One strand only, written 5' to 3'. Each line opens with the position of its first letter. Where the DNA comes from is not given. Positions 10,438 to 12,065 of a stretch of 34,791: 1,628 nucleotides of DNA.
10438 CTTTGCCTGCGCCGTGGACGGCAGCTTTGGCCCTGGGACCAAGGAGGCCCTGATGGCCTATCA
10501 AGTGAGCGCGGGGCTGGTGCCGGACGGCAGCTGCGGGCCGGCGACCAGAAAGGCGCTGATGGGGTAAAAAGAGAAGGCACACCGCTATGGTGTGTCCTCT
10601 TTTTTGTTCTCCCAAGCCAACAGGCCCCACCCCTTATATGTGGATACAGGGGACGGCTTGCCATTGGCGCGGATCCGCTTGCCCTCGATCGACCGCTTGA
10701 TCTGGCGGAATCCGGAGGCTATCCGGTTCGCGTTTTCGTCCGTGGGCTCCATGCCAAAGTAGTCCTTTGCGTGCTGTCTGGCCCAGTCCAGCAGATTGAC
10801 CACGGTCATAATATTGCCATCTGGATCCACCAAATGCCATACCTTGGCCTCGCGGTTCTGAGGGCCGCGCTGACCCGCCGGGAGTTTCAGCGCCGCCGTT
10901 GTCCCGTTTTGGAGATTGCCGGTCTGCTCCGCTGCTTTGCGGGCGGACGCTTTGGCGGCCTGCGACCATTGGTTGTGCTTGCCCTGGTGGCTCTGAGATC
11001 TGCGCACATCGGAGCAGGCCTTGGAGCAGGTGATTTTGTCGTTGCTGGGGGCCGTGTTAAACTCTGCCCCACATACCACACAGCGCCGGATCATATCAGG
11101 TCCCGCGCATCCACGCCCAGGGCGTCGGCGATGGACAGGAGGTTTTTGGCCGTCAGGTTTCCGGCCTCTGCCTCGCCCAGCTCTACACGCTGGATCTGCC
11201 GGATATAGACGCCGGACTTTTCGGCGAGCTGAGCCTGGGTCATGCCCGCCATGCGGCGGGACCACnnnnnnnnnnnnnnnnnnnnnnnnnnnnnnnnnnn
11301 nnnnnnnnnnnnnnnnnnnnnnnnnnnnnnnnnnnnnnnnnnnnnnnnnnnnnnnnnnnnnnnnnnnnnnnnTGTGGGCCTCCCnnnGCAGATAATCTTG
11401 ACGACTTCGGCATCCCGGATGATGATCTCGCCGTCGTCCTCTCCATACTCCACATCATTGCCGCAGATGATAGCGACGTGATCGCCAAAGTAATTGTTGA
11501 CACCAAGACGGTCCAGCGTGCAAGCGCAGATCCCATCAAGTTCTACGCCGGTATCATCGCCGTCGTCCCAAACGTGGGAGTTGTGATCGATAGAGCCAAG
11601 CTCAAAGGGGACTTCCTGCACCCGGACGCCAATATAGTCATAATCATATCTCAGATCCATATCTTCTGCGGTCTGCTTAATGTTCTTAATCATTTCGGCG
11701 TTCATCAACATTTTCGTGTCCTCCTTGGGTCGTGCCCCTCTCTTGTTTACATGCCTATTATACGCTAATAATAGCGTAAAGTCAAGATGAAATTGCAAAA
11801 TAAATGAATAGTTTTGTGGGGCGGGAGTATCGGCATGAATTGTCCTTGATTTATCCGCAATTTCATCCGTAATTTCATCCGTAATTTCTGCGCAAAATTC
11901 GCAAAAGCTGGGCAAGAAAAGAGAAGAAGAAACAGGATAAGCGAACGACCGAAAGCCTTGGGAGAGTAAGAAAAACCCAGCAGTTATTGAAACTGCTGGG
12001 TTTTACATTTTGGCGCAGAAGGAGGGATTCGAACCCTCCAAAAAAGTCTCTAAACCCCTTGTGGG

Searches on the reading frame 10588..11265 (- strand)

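Call 72: search_protein_families(library=pfam, proteins=[window:10588-11265:-], max_evalue=0.0001)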
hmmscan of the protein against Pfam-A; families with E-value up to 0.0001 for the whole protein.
window:10588-11265:- (226 aa): 0 families

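Call 92: search_protein_families(library=phrogs, proteins=[window:10588-11265:-], max_evalue=0.00001)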
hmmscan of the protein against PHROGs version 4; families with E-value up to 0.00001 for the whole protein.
window:10588-11265:- (226 aa): 1 family
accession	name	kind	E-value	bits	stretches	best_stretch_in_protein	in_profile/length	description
phrog_1271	-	DNA, RNA and nucleotide metabolism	2.1e-06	28.4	1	33-104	206-262/361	HNH endonuclease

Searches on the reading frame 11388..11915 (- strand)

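Call 72: search_protein_families(library=pfam, proteins=[window:11388-11915:-], max_evalue=0.0001)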
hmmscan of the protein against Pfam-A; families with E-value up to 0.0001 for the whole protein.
window:11388-11915:- (176 aa): 0 families

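Call 92: search_protein_families(library=phrogs, proteins=[window:11388-11915:-], max_evalue=0.00001)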
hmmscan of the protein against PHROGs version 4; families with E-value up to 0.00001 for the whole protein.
window:11388-11915:- (176 aa): 1 family
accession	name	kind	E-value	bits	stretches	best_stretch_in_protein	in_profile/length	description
phrog_18666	-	unknown function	1.2e-06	29.8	0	96-133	24-61/130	-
